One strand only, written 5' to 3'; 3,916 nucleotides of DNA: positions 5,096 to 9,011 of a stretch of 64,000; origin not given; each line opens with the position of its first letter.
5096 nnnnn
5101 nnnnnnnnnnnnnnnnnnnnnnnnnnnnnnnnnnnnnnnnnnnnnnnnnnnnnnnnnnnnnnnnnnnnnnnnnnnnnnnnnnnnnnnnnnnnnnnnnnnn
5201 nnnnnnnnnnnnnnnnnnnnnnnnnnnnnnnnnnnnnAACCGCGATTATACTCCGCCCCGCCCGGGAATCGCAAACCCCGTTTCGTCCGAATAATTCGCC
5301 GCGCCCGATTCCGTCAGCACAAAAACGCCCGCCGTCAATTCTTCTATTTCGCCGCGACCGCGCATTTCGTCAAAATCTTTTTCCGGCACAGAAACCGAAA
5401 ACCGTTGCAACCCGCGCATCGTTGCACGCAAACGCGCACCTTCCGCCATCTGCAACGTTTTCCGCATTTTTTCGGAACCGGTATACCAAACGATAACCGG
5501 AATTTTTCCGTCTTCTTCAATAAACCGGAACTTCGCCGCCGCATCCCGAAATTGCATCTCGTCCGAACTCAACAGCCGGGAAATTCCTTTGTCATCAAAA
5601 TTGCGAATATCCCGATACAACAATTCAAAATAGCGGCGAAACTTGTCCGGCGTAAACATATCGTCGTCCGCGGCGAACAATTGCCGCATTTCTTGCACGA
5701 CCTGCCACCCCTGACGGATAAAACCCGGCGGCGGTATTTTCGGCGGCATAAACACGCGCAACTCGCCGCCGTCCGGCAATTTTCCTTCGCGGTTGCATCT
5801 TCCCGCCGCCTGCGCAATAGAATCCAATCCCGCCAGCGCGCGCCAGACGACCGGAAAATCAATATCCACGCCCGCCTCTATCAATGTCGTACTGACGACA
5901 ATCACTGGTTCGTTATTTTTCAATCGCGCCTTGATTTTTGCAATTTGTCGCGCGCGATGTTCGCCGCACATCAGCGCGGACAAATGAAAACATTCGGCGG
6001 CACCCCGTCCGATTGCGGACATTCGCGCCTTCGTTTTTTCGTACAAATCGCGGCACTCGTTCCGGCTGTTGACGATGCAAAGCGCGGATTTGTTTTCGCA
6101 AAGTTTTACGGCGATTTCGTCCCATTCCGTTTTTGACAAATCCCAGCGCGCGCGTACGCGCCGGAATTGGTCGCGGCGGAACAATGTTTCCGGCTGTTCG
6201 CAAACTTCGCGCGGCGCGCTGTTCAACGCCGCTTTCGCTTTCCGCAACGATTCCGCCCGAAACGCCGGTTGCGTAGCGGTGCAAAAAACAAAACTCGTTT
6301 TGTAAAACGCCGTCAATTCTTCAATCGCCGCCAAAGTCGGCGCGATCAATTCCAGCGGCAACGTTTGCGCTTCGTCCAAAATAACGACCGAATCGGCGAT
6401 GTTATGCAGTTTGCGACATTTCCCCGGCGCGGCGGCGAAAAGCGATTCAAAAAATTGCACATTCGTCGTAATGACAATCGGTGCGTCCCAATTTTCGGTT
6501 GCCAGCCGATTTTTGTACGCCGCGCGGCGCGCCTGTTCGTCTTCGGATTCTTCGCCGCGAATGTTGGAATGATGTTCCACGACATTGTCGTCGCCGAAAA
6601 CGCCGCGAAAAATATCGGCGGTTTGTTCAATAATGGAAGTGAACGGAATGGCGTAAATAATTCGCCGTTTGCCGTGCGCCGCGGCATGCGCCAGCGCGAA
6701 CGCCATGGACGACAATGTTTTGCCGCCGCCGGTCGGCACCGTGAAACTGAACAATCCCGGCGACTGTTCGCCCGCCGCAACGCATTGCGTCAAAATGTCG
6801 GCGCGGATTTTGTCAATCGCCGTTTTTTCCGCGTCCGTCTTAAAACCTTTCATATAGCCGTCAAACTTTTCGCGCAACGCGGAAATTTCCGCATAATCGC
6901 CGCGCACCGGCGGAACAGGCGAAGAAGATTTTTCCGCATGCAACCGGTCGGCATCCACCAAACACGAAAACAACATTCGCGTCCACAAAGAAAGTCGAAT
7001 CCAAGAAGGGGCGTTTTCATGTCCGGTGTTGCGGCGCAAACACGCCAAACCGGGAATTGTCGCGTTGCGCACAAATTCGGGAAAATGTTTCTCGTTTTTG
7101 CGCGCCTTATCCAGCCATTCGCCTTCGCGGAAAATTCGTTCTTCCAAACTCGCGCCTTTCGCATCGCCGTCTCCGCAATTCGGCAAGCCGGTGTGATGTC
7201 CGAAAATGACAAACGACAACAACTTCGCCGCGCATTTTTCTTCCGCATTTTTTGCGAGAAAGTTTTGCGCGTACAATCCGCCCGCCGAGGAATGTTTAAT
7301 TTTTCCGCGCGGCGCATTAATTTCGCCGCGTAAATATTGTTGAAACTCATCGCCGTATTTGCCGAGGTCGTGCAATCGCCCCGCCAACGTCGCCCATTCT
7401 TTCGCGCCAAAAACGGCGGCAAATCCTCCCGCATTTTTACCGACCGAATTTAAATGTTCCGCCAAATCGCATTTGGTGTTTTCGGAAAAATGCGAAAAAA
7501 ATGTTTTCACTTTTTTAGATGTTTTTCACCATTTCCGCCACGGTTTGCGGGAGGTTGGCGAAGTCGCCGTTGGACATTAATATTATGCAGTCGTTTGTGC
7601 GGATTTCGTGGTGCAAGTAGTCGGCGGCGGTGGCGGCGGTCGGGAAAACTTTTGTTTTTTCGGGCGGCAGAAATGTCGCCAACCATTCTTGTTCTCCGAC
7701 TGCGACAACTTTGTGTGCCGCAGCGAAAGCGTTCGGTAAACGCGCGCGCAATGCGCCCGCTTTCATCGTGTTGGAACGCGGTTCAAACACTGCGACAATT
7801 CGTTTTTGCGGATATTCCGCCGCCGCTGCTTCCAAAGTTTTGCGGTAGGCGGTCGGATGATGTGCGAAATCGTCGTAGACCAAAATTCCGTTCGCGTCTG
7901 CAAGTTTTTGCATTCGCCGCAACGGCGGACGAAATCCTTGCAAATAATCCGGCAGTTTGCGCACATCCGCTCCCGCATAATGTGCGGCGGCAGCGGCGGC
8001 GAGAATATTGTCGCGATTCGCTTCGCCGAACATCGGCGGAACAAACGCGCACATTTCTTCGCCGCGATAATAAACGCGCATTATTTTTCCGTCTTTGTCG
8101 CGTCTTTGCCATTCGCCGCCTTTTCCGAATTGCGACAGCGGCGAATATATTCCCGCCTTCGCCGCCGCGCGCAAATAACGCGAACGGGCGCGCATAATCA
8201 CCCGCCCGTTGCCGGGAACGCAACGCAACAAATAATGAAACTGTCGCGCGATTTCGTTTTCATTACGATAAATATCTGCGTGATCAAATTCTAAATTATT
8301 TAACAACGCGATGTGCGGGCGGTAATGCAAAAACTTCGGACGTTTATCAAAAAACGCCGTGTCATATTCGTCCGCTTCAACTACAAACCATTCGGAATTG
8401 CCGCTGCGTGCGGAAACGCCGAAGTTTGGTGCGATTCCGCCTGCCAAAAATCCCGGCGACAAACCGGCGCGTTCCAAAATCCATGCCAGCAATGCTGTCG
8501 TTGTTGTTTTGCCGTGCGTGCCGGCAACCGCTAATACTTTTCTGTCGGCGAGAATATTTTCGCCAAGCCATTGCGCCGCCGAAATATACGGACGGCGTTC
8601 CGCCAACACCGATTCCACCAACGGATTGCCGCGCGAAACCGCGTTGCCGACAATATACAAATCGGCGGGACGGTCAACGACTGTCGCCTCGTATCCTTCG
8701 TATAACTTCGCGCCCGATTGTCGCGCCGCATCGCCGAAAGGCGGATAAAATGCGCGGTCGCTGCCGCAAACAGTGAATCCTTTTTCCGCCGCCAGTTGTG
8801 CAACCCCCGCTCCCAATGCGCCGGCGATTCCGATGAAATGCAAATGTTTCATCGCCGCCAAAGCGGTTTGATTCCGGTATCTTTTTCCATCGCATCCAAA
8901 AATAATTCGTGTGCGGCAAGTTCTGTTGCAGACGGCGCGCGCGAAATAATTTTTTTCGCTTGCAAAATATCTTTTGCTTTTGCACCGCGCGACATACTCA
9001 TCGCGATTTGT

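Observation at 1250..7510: Type I-C CRISPR-Cas locus with no adaptation module (cas4-cas1-cas2 absent)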

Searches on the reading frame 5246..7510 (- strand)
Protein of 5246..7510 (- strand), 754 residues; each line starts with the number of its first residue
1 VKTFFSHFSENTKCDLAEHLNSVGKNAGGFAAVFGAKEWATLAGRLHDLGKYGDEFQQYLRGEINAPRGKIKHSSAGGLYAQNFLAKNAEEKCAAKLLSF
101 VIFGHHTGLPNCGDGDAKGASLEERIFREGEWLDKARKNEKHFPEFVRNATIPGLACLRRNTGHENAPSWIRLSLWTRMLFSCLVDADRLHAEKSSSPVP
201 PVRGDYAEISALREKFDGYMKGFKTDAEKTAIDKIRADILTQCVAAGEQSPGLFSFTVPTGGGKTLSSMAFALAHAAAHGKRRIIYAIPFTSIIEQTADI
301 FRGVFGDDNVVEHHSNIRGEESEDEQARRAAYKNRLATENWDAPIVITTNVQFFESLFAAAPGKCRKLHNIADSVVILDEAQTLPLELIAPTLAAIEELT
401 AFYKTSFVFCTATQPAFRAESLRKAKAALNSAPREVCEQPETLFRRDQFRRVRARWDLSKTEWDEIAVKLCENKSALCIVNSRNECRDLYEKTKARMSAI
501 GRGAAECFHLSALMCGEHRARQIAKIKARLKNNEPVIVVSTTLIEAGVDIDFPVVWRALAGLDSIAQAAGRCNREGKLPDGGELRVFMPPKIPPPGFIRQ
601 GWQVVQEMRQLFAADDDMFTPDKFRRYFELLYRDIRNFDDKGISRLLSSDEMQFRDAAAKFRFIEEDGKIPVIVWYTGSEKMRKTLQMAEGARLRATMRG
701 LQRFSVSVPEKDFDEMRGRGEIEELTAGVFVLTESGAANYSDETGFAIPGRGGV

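Call 4: search_protein_families(library=ncbifam, proteins=[window:5246-7510:-], max_evalue=0.01)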
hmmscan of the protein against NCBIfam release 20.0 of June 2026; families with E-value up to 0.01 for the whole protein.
window:5246-7510:- (754 aa): 7 families
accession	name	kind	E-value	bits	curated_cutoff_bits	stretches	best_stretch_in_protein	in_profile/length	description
TIGR01587.1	cas3_core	equivalog_domain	9.2e-37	127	102.45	1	258-586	6-331/358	CRISPR-associated helicase Cas3'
TIGR02621.3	cas3_GSU0051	exception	5.8e-33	114.7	400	3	372-605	167-405/854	type I-G CRISPR-associated helicase/endonuclease Cas3g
TIGR01596.1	cas3_HD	equivalog_domain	6e-30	104.6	43.45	1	16-192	1-177/178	CRISPR-associated endonuclease Cas3''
TIGR02562.1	cas3_yersinia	equivalog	1.2e-05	23.3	565.95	0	40-72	116-150/1110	type I-F CRISPR-associated helicase Cas3f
TIGR01054.1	rgy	equivalog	8.8e-05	20.2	471.7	1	254-351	98-188/1172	reverse gyrase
NF007248.0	PRK09694.1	equivalog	0.00011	20.3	569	0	249-341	299-394/878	CRISPR-associated helicase/endonuclease Cas3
TIGR04121.1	DEXH_lig_assoc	equivalog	0.00048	17.9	850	1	257-572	34-343/804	ligase-associated DNA damage response DEXH box helicase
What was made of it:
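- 5246..7510 (-): cas3 (HD nuclease fused to helicase), 754 aa, GTG start 4 nt after the mpl stop. TIGR01596 and TIGR01587 (call 4).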

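Call 5: search_protein_families(library=pfam, proteins=[window:5246-7510:-], max_evalue=0.01)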
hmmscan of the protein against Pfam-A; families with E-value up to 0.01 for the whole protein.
window:5246-7510:- (754 aa): 7 families
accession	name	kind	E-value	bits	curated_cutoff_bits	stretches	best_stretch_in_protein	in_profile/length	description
PF22590.2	Cas3-like_C_2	-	6.7e-18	65.4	27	1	473-576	2-105/106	CRISPR-associated nuclease/helicase Cas3, C-terminal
PF00270.35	DEAD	-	9.2e-13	48.7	26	1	257-415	20-161/167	DEAD/DEAH box helicase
PF04851.21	ResIII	-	2.9e-08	34.3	22.5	1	230-412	10-160/164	Type III restriction enzyme, res subunit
PF18019.7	Cas3_HD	-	1e-05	26.1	23.1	1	36-143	53-163/207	Cas3, HD domain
PF00271.37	Helicase_C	-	0.00012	22.7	23.5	1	472-575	14-109/110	Helicase conserved C-terminal domain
PF01966.28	HD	-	0.0015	19.3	22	1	17-108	2-88/116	HD domain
PF02562.22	PhoH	-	0.0042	17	27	0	256-292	24-60/205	PhoH-like protein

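Call 12: list_cluster_members(proteins=[P0001, window:5246-7510:-, window:4587-5237:-])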
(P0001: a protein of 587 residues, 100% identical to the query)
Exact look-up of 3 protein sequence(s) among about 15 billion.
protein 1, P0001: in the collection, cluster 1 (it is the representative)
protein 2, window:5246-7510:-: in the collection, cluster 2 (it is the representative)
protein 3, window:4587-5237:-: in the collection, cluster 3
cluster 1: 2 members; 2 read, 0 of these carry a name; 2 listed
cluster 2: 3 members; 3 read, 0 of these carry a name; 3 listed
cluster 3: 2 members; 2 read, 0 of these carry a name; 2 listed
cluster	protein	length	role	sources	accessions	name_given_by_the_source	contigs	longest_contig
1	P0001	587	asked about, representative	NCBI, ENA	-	-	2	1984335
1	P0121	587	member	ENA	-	-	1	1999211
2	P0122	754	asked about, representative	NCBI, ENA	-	-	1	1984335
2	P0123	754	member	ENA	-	-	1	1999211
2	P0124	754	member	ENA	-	-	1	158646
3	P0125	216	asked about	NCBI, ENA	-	-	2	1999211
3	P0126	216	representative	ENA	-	-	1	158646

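Call 63: find_homologous_proteins(query=window:5246-7510:-, max_evalue=1e-40)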
Query window:5246-7510:- (754 aa): 8000 proteins with E <= 1e-40 among 8000 candidates; the best 120 are listed.
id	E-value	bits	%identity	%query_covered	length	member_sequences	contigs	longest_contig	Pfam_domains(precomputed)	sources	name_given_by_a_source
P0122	0.0e+0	1735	100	100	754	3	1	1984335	PF00270.36,PF18019.8,PF22590.3,PF04851.22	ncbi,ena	-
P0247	1.9e-221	755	53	100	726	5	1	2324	PF00270.36,PF22590.3,PF04851.22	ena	-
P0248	1.6e-184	633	46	98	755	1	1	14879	PF00270.36,PF01966.29,PF18019.8,PF22590.3,PF04851.22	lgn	-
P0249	6.4e-184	631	44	98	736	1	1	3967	PF00270.36,PF01966.29,PF22590.3,PF04851.22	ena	-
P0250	1.5e-178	614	44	97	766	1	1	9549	PF00270.36,PF01966.29,PF22590.3,PF04851.22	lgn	-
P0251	1.8e-176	607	46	98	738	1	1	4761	PF00270.36,PF01966.29,PF18019.8,PF22590.3,PF04851.22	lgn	-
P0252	2.8e-176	606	46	95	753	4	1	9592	PF00270.36,PF01966.29,PF18019.8,PF22590.3,PF04851.22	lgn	-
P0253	6.1e-176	605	45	97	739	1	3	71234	PF00270.36,PF18019.8,PF22590.3,PF04851.22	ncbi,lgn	-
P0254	7.4e-175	601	45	94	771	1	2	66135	PF00270.36,PF01966.29,PF18019.8,PF00271.38,PF22590.3,PF04851.22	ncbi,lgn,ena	-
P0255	3.6e-173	596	45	97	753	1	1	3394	PF00270.36,PF01966.29,PF18019.8,PF22590.3,PF04851.22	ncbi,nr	ncbi:MAG: CRISPR-associated helicase Cas3' [Micavibrio sp.]|nr:MAG: CRISPR-associated helicase Cas3'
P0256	9.7e-173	594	45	95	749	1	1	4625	PF00270.36,PF18019.8,PF13401.13,PF22590.3,PF04851.22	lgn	-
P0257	7.3e-171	588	43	96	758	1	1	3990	PF00270.36,PF01966.29,PF00271.38,PF22590.3,PF04851.22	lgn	-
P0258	1.1e-170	588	45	97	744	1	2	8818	PF00270.36,PF01966.29,PF22590.3,PF04851.22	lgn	-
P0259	1.4e-170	587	44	97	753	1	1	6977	PF00270.36,PF13401.13,PF00271.38,PF22590.3,PF04851.22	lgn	-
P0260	1.5e-170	587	44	97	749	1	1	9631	PF00270.36,PF18019.8,PF22590.3,PF04851.22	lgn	-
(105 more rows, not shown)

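Call 64: find_encoding_contigs(protein=P0248, flank=10000, max_places=2)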
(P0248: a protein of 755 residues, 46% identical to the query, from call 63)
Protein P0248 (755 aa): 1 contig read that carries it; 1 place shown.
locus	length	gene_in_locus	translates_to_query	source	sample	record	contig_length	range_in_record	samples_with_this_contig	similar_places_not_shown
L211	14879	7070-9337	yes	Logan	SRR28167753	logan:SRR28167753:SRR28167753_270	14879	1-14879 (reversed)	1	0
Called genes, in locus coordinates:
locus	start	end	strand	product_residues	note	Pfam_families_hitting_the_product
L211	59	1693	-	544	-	PF00890:FAD_binding_2 (faint), PF01266:DAO (weak), PF01494:FAD_binding_3 (weak), PF01946:Thi4 (weak), PF07992:Pyr_redox_2 (weak), PF13450:NAD_binding_8 (weak), PF21162:ETFQO_UQ-bd, PF05187:Fer4_ETF_QO, +1 more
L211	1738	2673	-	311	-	PF01012:ETF, PF00766:ETF_alpha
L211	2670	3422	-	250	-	PF01012:ETF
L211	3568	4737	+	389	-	PF04143:Sulf_transp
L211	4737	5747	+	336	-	PF13899:Thioredoxin_7 (weak), PF13098:Thioredoxin_2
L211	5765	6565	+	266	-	PF00303:Thymidylat_synt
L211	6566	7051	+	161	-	PF00186:DHFR_1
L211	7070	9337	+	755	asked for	PF18019:Cas3_HD (weak), PF01966:HD, PF04851:ResIII (weak), PF00270:DEAD, PF22590:Cas3-like_C_2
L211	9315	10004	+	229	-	PF09704:Cas_Cas5d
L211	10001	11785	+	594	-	PF09709:Cas_Csd1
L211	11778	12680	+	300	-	PF05107:Cas_Cas7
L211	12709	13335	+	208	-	PF01930:Cas_Cas4, PF12705:PDDEXK_1 (weak)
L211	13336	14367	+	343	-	PF01867:Cas_Cas1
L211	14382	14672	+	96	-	PF09827:CRISPR_Cas2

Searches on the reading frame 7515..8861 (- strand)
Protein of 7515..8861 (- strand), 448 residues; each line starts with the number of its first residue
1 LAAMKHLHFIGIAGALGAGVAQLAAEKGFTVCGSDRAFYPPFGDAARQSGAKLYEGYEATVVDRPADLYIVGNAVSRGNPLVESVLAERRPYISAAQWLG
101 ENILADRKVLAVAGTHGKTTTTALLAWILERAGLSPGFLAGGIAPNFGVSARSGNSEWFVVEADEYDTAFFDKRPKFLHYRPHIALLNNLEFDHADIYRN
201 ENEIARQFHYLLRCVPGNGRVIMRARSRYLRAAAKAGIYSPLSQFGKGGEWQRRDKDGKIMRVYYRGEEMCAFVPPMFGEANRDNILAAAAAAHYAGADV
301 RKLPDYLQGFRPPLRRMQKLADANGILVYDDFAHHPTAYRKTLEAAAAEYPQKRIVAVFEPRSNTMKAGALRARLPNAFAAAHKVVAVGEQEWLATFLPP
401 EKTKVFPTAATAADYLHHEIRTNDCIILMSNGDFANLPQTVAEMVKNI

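Call 4: search_protein_families(library=ncbifam, proteins=[window:7515-8861:-], max_evalue=0.01)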
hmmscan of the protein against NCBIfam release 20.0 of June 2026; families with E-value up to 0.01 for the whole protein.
window:7515-8861:- (448 aa): 24 families
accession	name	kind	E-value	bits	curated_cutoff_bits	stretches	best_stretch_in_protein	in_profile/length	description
TIGR01081.1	mpl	equivalog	8.4e-132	440.4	388.7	1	6-443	1-445/448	UDP-N-acetylmuramate:L-alanyl-gamma-D-glutamyl-meso-diaminopimelate ligase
TIGR01082.1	murC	equivalog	2.3e-67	228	335.1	1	6-383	1-375/449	UDP-N-acetylmuramate--L-alanine ligase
NF011171.0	PRK14573.1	equivalog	3.2e-33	114.6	1015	1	3-386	3-375/809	bifunctional UDP-N-acetylmuramate--L-alanine ligase/D-alanine--D-alanine ligase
TIGR01087.1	murD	equivalog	9.9e-22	77.6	211.95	1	14-345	8-337/441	UDP-N-acetylmuramoyl-L-alanine--D-glutamate ligase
TIGR01143.1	murF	subfamily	7.9e-19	67.9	288.6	1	85-358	54-330/418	UDP-N-acetylmuramoyl-tripeptide--D-alanyl-D-alanine ligase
TIGR01085.1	murE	subfamily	7.4e-17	61.4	257.3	2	272-359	277-364/472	UDP-N-acetylmuramyl-tripeptide synthetase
NF001124.0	PRK00139.1-2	equivalog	2.8e-15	56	476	2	255-359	281-383/500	UDP-N-acetylmuramoyl-L-alanyl-D-glutamate--2,6-diaminopimelate ligase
NF053645.1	pMurC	equivalog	3.1e-15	55.8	560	2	9-136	3-131/492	pseudomurein biosynthesis peptide ligase pMurC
NF008896.0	PRK11929.1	equivalog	3.9e-14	51.5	1023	2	181-359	201-391/965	bifunctional UDP-N-acetylmuramoyl-L-alanyl-D-glutamate--2,6-diaminopimelate ligase MurE/UDP-N-acetylmuramoyl-tripeptide--D-alanyl-D-alanine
NF001126.0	PRK00139.1-4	equivalog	1.2e-13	50.4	373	2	256-359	273-374/486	UDP-N-acetylmuramoyl-L-alanyl-D-glutamate--2,6-diaminopimelate ligase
NF053648.1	pMurE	equivalog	3.8e-12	45.7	600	1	181-356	189-357/464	pseudomurein biosynthesis peptide ligase pMurE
NF001123.0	PRK00139.1-1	equivalog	1e-10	40.9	586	1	275-358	299-381/493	UDP-N-acetylmuramoyl-L-alanyl-D-glutamate--2,6-diaminopimelate ligase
NF033197.0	F430_CfbE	equivalog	8.4e-09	34.9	250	2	106-132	98-124/430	coenzyme F430 synthase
TIGR02068.2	cya_phycin_syn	equivalog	2.5e-08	32.4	850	2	282-358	684-762/862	cyanophycin synthetase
NF010623.0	PRK14016.1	subfamily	1.1e-07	30.5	877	1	109-137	482-510/871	cyanophycin synthetase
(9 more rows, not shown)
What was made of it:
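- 7515..8861 (-): mpl, the housekeeping gene immediately upstream on the same strand. TIGR01081 at 440 bits (call 4).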

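Call 5: search_protein_families(library=pfam, proteins=[window:7515-8861:-], max_evalue=0.01)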
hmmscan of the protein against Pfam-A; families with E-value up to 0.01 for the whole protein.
window:7515-8861:- (448 aa): 3 families
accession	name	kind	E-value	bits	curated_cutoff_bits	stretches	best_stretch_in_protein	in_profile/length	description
PF02875.26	Mur_ligase_C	-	3.3e-16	60.7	28.4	1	315-432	1-127/127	Mur ligase, glutamate ligase domain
PF01225.30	Mur_ligase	-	3.3e-16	59.9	21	1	6-103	1-91/95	Mur ligase family, catalytic domain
PF08245.18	Mur_ligase_M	-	9.8e-16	58.7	24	1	112-293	1-200/200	Mur ligase middle domain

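Call 27: find_related_loci(query=window:7515-8861:-, collection=genome_contigs, flank=10000)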
Query window:7515-8861:- (448 aa) in genome_contigs; peptide patterns used: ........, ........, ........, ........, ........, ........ (x = any residue, [..] = any of these).
600 stretches matched a pattern (row limit reached: there are more); 598 encode a relative of the query (tblastn E <= 1e-3); the best 80 are kept; 80 distinct loci.
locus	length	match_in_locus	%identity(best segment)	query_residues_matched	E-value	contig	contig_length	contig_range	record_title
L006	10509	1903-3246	62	1-447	3e-177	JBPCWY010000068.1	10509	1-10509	MAG: Gammaproteobacteria bacterium isolate MAG_seacave_22 S1Ck127_2545427, whole genome shotgun sequence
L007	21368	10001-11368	44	2-446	6e-119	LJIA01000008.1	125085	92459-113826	Beta proteobacterium AAP99 AAP99_Contigs_8, whole genome shotgun sequence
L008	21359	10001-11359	46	2-446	4e-118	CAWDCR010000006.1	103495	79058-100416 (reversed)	MAG: uncultured Gammaproteobacteria bacterium isolate MFD02832.bin.2.39 genome assembly, contig: contig_27409, whole gen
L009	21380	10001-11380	42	4-445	9e-118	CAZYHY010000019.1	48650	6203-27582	MAG TPA_asm: uncultured Nitrosomonas sp. isolate binchicken_co322_142 genome assembly, contig: NODE_1300_length_48650_co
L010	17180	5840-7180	48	7-445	2e-117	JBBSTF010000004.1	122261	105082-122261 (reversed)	MAG: Lysobacterales bacterium isolate SVL2_sbin.14 SVL2_sbin.14_K_1087994_L_122261_cov_23.4429, whole genome shotgun seq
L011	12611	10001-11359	45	3-447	4e-117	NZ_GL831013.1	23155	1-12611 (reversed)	Succinatimonas hippei YIT 12066 Scfld180, whole genome shotgun sequence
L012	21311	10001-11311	47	6-437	1e-116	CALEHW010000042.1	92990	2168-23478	MAG TPA_asm: uncultured Methylophaga sp. isolate SRR5839047_bin.31_CONCOCT_v1.1_MAG genome assembly, contig: ERZ1030316.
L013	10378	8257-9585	44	6-443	2e-116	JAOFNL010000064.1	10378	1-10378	Psychromonas sp. isolate AH-709-K23 AH-709-K23_NODE_64, whole genome shotgun sequence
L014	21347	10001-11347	45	4-446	2e-116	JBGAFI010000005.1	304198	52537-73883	MAG: Thiobacillaceae bacterium isolate MAG_MBR_H125.8 MBRH125-8_opera_contig_265, whole genome shotgun sequence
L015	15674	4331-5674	45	4-445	6e-115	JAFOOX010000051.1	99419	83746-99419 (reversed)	MAG: Gammaproteobacteria bacterium isolate RGIG665 Dairy_cattle_Jejunum-6__c271, whole genome shotgun sequence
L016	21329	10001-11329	44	4-443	1e-114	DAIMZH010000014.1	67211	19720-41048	MAG TPA_asm: Azoarcus sp. isolate CTOTU7340 NODE_349_length_67211_cov_5.079308, whole genome shotgun sequence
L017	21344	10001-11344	46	6-446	4e-114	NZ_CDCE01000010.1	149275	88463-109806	Aeromonas diversa CDC 2478-85 strain CECT 4254, whole genome shotgun sequence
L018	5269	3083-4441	45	3-447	2e-114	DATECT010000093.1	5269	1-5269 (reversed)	MAG TPA_asm: Gammaproteobacteria bacterium isolate SMAG_U8279 k141_562508, whole genome shotgun sequence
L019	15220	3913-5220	47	6-437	5e-114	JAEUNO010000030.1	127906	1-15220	MAG: Methyloversatilis sp. isolate new MAG-175 k141_1304932, whole genome shotgun sequence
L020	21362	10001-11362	45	1-447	5e-114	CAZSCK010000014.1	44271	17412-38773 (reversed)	MAG TPA_asm: uncultured Thioalkalispiraceae bacterium isolate SRP128015_co3_166 genome assembly, contig: NODE_591_length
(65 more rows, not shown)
